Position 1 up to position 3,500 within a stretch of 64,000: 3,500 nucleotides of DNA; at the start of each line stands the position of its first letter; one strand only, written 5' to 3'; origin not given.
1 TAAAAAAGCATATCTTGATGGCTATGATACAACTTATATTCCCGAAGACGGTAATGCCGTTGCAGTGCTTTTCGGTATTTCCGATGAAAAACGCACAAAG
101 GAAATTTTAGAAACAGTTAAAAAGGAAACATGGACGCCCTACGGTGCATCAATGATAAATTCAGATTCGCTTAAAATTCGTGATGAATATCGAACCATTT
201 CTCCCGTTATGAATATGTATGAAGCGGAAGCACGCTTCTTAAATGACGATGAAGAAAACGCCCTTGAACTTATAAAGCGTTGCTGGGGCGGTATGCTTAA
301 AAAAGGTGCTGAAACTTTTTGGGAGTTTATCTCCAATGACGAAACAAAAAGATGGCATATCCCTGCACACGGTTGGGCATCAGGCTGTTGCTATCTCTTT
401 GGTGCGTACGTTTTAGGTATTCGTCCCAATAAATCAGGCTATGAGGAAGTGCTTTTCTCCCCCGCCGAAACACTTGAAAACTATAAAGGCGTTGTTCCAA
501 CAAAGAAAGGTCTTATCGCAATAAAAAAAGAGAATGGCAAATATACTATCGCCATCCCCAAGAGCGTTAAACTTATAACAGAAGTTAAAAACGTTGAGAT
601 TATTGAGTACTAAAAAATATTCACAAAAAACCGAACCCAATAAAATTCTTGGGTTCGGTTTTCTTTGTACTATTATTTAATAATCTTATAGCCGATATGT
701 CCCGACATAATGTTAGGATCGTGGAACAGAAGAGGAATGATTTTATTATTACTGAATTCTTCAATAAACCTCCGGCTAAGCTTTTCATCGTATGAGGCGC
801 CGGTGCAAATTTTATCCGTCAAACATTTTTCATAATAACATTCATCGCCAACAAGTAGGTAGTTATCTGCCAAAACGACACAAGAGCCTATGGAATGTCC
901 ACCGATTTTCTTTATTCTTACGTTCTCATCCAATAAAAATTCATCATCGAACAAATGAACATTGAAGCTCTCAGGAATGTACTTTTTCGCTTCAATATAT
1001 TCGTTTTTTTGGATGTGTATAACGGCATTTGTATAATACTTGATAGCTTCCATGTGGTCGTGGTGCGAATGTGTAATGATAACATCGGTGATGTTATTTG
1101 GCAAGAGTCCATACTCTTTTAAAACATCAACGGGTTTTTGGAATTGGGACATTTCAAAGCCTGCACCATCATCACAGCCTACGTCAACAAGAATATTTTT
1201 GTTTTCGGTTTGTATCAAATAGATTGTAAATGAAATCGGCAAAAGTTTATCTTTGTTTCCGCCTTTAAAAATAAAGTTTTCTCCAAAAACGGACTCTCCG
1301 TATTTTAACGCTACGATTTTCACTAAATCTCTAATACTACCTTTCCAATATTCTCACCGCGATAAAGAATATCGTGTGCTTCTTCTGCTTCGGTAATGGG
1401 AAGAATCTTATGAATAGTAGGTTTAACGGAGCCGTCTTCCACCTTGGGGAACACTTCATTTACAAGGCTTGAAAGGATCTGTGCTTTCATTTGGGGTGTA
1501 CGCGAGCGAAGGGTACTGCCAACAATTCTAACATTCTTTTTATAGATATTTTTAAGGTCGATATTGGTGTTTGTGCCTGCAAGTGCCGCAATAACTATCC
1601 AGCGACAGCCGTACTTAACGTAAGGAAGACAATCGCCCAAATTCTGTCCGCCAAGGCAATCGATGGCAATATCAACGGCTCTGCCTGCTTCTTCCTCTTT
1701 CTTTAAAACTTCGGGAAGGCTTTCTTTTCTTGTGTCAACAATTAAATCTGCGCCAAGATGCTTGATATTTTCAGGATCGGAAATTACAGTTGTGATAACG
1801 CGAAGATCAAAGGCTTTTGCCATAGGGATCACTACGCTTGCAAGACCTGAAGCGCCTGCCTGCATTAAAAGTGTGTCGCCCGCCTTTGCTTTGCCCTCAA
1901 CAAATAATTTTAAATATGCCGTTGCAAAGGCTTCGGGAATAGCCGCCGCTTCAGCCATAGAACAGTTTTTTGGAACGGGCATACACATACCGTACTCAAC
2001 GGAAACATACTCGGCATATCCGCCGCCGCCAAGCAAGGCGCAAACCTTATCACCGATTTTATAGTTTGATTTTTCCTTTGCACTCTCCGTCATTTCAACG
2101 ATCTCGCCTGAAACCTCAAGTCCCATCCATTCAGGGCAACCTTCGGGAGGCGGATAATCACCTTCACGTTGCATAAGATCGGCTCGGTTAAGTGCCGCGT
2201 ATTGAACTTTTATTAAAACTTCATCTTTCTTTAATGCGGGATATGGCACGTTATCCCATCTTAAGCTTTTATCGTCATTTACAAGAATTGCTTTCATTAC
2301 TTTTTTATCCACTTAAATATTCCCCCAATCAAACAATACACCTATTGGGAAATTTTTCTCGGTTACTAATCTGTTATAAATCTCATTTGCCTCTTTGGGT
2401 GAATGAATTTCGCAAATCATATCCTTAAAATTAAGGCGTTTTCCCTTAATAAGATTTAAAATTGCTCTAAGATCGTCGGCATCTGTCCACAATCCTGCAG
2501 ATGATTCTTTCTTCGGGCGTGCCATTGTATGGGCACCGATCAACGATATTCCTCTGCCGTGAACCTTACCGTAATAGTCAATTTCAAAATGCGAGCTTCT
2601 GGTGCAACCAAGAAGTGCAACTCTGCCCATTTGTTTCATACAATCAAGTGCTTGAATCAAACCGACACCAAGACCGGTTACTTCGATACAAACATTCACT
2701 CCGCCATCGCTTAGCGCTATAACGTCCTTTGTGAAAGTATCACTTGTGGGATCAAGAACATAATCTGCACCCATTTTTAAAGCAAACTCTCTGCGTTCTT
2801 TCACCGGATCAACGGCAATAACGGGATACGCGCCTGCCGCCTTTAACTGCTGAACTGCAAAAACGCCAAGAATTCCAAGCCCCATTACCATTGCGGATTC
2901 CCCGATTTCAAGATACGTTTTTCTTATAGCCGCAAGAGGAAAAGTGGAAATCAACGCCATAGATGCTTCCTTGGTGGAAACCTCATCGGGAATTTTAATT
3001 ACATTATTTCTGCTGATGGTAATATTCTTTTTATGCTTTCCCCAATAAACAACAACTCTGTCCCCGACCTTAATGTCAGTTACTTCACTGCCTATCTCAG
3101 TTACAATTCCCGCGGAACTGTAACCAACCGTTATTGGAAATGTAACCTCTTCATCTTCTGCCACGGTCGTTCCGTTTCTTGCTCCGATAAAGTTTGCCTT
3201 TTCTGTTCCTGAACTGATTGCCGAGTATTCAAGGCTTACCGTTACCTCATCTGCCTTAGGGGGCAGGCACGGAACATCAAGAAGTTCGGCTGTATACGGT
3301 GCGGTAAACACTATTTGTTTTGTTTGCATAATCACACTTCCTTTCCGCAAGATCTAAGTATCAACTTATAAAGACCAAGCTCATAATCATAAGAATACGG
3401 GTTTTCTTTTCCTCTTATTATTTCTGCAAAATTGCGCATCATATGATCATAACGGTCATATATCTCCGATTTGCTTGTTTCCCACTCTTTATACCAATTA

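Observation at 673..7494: AraC-controlled seven-gene operon of oxidoreductases plus a dehydroquinase-like enzyme and a lactonase-like hydrolase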

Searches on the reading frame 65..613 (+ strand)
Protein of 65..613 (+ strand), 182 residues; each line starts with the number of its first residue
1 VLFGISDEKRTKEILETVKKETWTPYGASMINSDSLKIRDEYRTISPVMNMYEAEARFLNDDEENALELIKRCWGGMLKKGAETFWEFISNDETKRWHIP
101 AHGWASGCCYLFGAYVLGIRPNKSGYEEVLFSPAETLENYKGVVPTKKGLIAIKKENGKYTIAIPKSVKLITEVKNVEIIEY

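Call 3: search_protein_families(library=pfam, proteins=[window:65-613:+], max_evalue=0.01)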
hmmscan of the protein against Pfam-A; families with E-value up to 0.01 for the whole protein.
window:65-613:+ (182 aa): 0 families
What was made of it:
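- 65..613 (+): 3' end of a GH78 alpha-L-rhamnosidase gene. It is a convergent neighbour, cut by the window edge and probably not co-transcribed with the operon. Pfam finds nothing on this fragment alone (call 3).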

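Call 4: search_protein_families(library=ncbifam, proteins=[window:65-613:+], max_evalue=0.01)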
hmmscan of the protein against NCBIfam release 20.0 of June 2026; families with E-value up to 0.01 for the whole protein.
window:65-613:+ (182 aa): 0 families

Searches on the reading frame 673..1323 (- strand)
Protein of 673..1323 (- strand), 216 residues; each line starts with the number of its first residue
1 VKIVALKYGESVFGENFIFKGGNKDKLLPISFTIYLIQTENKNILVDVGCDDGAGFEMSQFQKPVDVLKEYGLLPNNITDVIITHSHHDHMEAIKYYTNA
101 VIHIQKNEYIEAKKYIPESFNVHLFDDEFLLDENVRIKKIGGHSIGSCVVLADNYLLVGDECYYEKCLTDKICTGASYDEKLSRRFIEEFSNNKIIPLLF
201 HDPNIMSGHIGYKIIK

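Call 3: search_protein_families(library=pfam, proteins=[window:673-1323:-], max_evalue=0.01)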
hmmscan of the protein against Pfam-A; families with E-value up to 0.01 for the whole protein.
window:673-1323:- (216 aa): 1 family
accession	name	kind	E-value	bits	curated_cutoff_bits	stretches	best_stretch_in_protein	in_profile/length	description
PF00753.33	Lactamase_B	-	1.3e-12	48.5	22.7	1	34-121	8-87/196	Metallo-beta-lactamase superfamily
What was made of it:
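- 673..1323 (-): MBL-fold metallo-hydrolase of 216 aa, AiiA-like. It is an optional module that travels with Qor. Pfam Lactamase_B scores 48.5 bits (call 3).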

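Call 4: search_protein_families(library=ncbifam, proteins=[window:673-1323:-], max_evalue=0.01)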
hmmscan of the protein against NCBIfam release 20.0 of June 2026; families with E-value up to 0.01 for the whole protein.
window:673-1323:- (216 aa): 16 families
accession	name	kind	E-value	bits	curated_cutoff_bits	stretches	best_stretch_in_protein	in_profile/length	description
NF045699.1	AHLLactAiiA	equivalog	1.6e-11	43.9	375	1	2-188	4-218/251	quorum-quenching N-acyl homoserine lactonase AiiA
NF047919.1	lactonase_YtnP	equivalog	8.2e-09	35.1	425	1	32-153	47-197/274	YtnP family quorum-quenching lactonase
NF047925.1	pyridox_lacton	equivalog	8.4e-08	32.3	325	1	23-127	24-136/268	4-pyridoxolactonase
NF047979.1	lactonase_AidB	equivalog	3.8e-07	29.6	360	1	26-105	45-126/271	AidB family quorum-quenching N-acyl homoserine lactonase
NF012229.1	bla_class_B_core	domain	1.8e-06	28.2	100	1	36-151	19-137/139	metallo-beta-lactamase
NF045700.1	AHLLactAttM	equivalog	3.3e-06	26.8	390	1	58-111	74-127/257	AttM family quorum-quenching N-acyl homoserine lactonase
TIGR03675.1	arCOG00543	equivalog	1.5e-05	23.5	580.2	1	35-95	191-246/631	beta-CASP ribonuclease aCPSF1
NF053820.1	MBLfold_Strvi7410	exception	3e-05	23.6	525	1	32-91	23-78/343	Strvi_7410 family MBL fold metallo-hydrolase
NF007597.0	PRK10241.1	equivalog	0.00013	21.4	421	1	80-167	48-134/251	hydroxyacylglutathione hydrolase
TIGR03413.1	GSH_gloB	equivalog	0.00025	20.5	200.8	1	76-161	42-127/248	hydroxyacylglutathione hydrolase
NF047976.1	lactonase_AhlS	equivalog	0.00029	20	475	1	68-114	94-140/276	AhlS family quorum-quenching N-acyl homoserine lactonase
NF033088.2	bla_subclass_B1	equivalog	0.0015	18.2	200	1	36-110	35-101/217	subclass B1 metallo-beta-lactamase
NF033105.1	bla_subclass_B3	equivalog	0.0022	17.3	240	1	33-96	24-83/257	subclass B3 metallo-beta-lactamase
NF041804.1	MBL_fold_SolJ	exception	0.004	16.4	350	1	77-168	53-146/224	solanimycin biosynthesis MBL-fold hydrolase SolJ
NF000444.3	blaEBR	exception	0.0077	15.8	475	1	35-106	51-113/234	EBR family subclass B1 metallo-beta-lactamase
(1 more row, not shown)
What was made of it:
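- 673..1323 (-): The best curated models are lactonases, but far below their cut-offs (43.9 against 375) (call 4).
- On MBL-fold lactonase (AiiA, YtnP or 4-pyridoxolactonase equivalogs), gene 673-1323: The best lactonase model scores 43.9 against 375 (call 4).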

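Call 32: search_solved_structures(query=window:673-1323:-, max_evalue=0.001)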
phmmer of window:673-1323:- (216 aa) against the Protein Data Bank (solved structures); distinct sequences matched with E-value up to 0.001: 11.
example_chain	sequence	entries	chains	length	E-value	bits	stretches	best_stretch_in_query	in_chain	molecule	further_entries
5eht_A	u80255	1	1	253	2.2e-08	37.2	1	8-190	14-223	N-acyl homoserine lactonase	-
8x78_L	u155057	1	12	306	1.2e-07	34.8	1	42-119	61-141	Glyoxylase, beta-lactamase superfamily II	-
2a7m_A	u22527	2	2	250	1.3e-07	34.7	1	24-190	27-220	N-acyl homoserine lactone hydrolase | N-acyl homoserine lactonase AiiA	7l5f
3dha_A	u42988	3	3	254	1.4e-07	34.6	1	24-190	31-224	N-Acyl Homoserine Lactone Hydrolase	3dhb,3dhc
2br6_A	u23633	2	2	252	1.4e-07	34.6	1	24-190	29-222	AIIA-LIKE PROTEIN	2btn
5eh9_A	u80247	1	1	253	1.5e-07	34.5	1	24-190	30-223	N-acyl homoserine lactonase AiiA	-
4j5f_A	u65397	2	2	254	1.7e-07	34.3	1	24-190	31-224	N-acyl homoserine lactonase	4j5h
2r2d_A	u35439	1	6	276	3.2e-06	30.1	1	25-116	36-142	Zn-dependent hydrolases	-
7y7u_A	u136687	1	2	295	0.00015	24.7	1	25-128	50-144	MBL fold metallo-hydrolase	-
4zo2_A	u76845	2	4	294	0.00088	22.2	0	24-103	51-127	Acylhomoserine lactonase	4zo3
1ztc_A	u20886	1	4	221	0.00088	22.2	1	35-116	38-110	hypothetical protein TM0894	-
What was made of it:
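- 673..1323 (-): Matches to AiiA structures are weak (call 32).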

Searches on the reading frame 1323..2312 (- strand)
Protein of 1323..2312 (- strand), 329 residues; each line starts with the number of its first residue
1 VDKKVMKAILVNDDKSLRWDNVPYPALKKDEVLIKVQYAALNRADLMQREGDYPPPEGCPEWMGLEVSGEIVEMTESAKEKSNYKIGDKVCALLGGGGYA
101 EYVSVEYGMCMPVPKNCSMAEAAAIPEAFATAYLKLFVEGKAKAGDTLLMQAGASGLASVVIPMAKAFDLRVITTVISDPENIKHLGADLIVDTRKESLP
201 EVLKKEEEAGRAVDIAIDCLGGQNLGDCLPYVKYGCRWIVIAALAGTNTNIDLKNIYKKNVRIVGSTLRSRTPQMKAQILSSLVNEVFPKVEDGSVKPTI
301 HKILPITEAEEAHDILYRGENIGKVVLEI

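Call 3: search_protein_families(library=pfam, proteins=[window:1323-2312:-], max_evalue=0.01)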
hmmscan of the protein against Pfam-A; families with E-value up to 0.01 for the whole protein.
window:1323-2312:- (329 aa): 4 families
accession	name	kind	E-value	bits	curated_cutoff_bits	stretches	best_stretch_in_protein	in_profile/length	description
PF00107.32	ADH_zinc_N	-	2.1e-16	60.5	31.8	1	156-274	1-119/129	Zinc-binding dehydrogenase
PF08240.17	ADH_N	-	8.3e-16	58.6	23.5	1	29-115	2-104/104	Alcohol dehydrogenase GroES-like domain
PF13602.12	ADH_zinc_N_2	-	1.5e-15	58.7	27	1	186-327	1-134/134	Zinc-binding dehydrogenase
PF16884.10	ADH_N_2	-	0.00051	20.4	31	1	14-96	15-94/108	N-terminal domain of oxidoreductase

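Call 4: search_protein_families(library=ncbifam, proteins=[window:1323-2312:-], max_evalue=0.01)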
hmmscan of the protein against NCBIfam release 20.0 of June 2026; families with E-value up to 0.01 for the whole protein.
window:1323-2312:- (329 aa): 23 families
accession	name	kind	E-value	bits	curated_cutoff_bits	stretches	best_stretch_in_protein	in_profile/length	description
TIGR02824.1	quinone_pig3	subfamily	7.9e-99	330.7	296.8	1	6-328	1-324/325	putative NAD(P)H quinone oxidoreductase, PIG3 family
NF010344.0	PRK13771.1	subfamily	1.1e-28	100.3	349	2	97-328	116-332/334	putative alcohol dehydrogenase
NF041172.1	AcrlCoa_red_Thmprot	equivalog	5.9e-28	97.8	500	2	97-328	116-333/334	acryloyl-CoA reductase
TIGR02823.1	oxido_YhdH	subfamily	5.9e-21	74.6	297.25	1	16-329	13-324/324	acrylyl-CoA reductase family protein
NF041183.1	Pks2_ls1_myc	equivalog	7.9e-21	72.7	2400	1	29-329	1432-1729/2086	sulfolipid-1 biosynthesis phthioceranic/hydroxyphthioceranic acid synthase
TIGR01751.1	crot-CoA-red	equivalog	1.7e-20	73.1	378.55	2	97-202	140-249/398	crotonyl-CoA carboxylase/reductase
TIGR02817.1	adh_fam_1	subfamily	3.3e-19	69.5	284.05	1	11-328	11-334/336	zinc-binding alcohol dehydrogenase family protein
NF008024.0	PRK10754.1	subfamily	1.1e-16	60.8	348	1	28-321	27-319/327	NADPH:quinone reductase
NF003808.0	PRK05396.1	equivalog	4.2e-16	58.8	380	2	97-328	119-339/341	L-threonine 3-dehydrogenase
NF006940.0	PRK09422.1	equivalog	1.4e-15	57.1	344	2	97-303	115-318/338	alcohol dehydrogenase AdhP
NF058644.1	CurcmRedCuraProt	equivalog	4e-15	55.7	440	1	14-329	15-333/336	NADPH-dependent curcumin/dihydrocurcumin reductase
TIGR00692.1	tdh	equivalog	3e-14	52.8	458.35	2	97-327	117-338/340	L-threonine 3-dehydrogenase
NF041097.1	keto_inos_dh_IolM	equivalog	3.3e-14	52.3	450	2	97-267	151-335/389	scyllo-inosose 3-dehydrogenase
NF051456.1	acrylyl_AcuI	equivalog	2.3e-13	49.7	440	1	6-327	1-322/325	acrylyl-CoA reductase (NADPH)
NF047908.1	AldhRedAhr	equivalog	4.3e-09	35.7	470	1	97-202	120-225/335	NADPH-dependent aldehyde reductase Ahr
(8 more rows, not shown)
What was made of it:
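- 1323..2312 (-): PIG3/TP53I3-type NAD(P)H quinone or enone reductase, a zinc-less MDR. The likely start is the ATG at 2297. TIGR02824 scores 330.7 bits, above its cut-off of 296.8, and aligns from residue 6 (call 4).
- On PIG3-type NAD(P)H quinone oxidoreductase (TIGR02824), gene 1323-2312: It scores 330.7 against 296.8 (call 4).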

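Call 30: search_solved_structures(query=window:1323-2312:-, max_evalue=1e-10)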
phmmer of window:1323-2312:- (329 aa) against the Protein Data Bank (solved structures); distinct sequences matched with E-value up to 1e-10: 64 (the best 60 are shown).
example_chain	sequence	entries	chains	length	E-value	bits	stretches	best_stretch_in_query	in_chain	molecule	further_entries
4dup_A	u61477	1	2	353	1.8e-56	194.6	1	23-328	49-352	quinone oxidoreductase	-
2oby_A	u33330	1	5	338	1.1e-53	185.5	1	21-329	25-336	Putative quinone oxidoreductase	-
2j8z_A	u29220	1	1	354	1.2e-53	185.3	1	21-329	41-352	QUINONE OXIDOREDUCTASE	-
2eih_A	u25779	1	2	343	6e-27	97.6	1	97-329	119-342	Alcohol dehydrogenase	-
4eye_A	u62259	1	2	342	1.3e-24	89.9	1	6-327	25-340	Probable oxidoreductase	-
4a27_A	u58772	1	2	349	6.5e-24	87.7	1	24-329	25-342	SYNAPTIC VESICLE MEMBRANE PROTEIN VAT-1 HOMOLOG-LIKE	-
1iyz_A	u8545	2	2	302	1.1e-23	86.9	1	20-328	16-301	QUINONE OXIDOREDUCTASE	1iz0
1yb5_A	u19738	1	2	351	1.1e-23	86.9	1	21-327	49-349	Quinone oxidoreductase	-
2cf2_D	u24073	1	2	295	8.5e-21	77.4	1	20-328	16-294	FATTY ACID SYNTHASE, ER DOMAIN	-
3tqh_A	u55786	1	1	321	1.6e-20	76.5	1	13-328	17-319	Quinone oxidoreductase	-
9vxk_A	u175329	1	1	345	1.8e-20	76.4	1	16-327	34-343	Oxidoreductase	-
5a3j_A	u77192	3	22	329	1.6e-19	73.3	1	18-328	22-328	PUTATIVE QUINONE-OXIDOREDUCTASE HOMOLOG, CHLOROPLASTIC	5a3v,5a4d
3gaz_A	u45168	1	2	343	3e-19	72.3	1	24-233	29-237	Alcohol dehydrogenase superfamily protein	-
5k1s_A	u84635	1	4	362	1.9e-18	69.7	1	97-327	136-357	Oxidoreductase, zinc-binding dehydrogenase family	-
5dp1_A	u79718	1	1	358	2e-18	69.7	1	63-327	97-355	CurK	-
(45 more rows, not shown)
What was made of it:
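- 1323..2312 (-): The closest structures are 4dup and human PIG3 (2j8z, 2oby), at E 1e-54 to 1e-57 (call 30).
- On PIG3-type NAD(P)H quinone oxidoreductase (TIGR02824), gene 1323-2312: Human PIG3 structures match at E 1e-54 (call 30).
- Closest known: PIG3/TP53I3 family of NAD. Same: It matches human PIG3 structures at E 1e-54 (call 30).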

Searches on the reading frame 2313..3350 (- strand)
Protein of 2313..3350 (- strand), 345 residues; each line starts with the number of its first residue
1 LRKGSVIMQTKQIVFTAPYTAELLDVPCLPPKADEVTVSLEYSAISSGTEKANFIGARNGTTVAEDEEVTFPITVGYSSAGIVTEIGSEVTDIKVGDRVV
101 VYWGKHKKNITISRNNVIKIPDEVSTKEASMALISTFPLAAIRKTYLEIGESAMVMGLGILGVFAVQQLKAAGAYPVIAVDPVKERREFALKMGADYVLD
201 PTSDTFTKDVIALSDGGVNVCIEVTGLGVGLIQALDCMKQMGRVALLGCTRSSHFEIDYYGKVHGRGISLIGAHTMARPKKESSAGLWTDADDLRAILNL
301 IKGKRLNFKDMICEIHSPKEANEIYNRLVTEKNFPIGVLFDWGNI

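Call 3: search_protein_families(library=pfam, proteins=[window:2313-3350:-], max_evalue=0.01)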
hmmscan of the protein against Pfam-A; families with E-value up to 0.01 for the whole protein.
window:2313-3350:- (345 aa): 3 families
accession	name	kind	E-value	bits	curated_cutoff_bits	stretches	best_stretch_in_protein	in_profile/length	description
PF00107.32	ADH_zinc_N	-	1.5e-21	77.1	31.8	1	161-277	2-116/129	Zinc-binding dehydrogenase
PF16912.11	Glu_dehyd_C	-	6.2e-09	36.1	34.9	1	151-263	32-144/211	Glucose dehydrogenase C-terminus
PF08240.17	ADH_N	-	7.2e-08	33.1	23.5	1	33-104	2-65/104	Alcohol dehydrogenase GroES-like domain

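Call 4: search_protein_families(library=ncbifam, proteins=[window:2313-3350:-], max_evalue=0.01)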
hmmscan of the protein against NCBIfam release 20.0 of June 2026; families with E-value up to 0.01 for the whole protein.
window:2313-3350:- (345 aa): 22 families
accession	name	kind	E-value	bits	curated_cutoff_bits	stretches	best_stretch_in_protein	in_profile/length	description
TIGR00692.1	tdh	equivalog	2.1e-28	99.3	458.35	2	110-272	123-284/340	L-threonine 3-dehydrogenase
NF003808.0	PRK05396.1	equivalog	1.1e-25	90.2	380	2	108-272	123-285/341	L-threonine 3-dehydrogenase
TIGR03989.1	Rxyl_3153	subfamily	8.7e-24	84.4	440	2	108-334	143-364/370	NDMA-dependent alcohol dehydrogenase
NF041097.1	keto_inos_dh_IolM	equivalog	1e-21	77.1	450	2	148-258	205-320/389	scyllo-inosose 3-dehydrogenase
TIGR01202.1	bchC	equivalog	1.2e-18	67.3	291.25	1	9-327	1-295/308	chlorophyll synthesis pathway protein BchC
TIGR03451.1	mycoS_dep_FDH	equivalog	4.5e-18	65.2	512.9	2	140-270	167-298/358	S-(hydroxymethyl)mycothiol dehydrogenase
NF006940.0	PRK09422.1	equivalog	1.9e-17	63.2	344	2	109-259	120-270/338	alcohol dehydrogenase AdhP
NF010344.0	PRK13771.1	subfamily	4.6e-17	62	349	1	104-257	116-265/334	putative alcohol dehydrogenase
TIGR02818.1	adh_III_F_hyde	equivalog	8.2e-17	61.3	543.95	2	136-251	171-290/368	S-(hydroxymethyl)glutathione dehydrogenase/class III alcohol dehydrogenase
TIGR02824.1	quinone_pig3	subfamily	2.6e-16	59.6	296.8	1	75-328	61-312/325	putative NAD(P)H quinone oxidoreductase, PIG3 family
TIGR03366.1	HpnZ_proposed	hypoth_equivalog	5.8e-16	58.6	328.1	1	115-250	120-255/315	putative phosphonate catabolism associated alcohol dehydrogenase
NF007642.0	PRK10309.1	equivalog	2.4e-14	53.3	550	1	104-315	115-320/347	galactitol-1-phosphate 5-dehydrogenase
TIGR02823.1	oxido_YhdH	subfamily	1.9e-13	50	297.25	1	34-289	27-281/324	acrylyl-CoA reductase family protein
NF008024.0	PRK10754.1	subfamily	5.3e-13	48.7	348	1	69-249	55-240/327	NADPH:quinone reductase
NF041172.1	AcrlCoa_red_Thmprot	equivalog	8.9e-12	44.6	500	1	108-272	120-280/334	acryloyl-CoA reductase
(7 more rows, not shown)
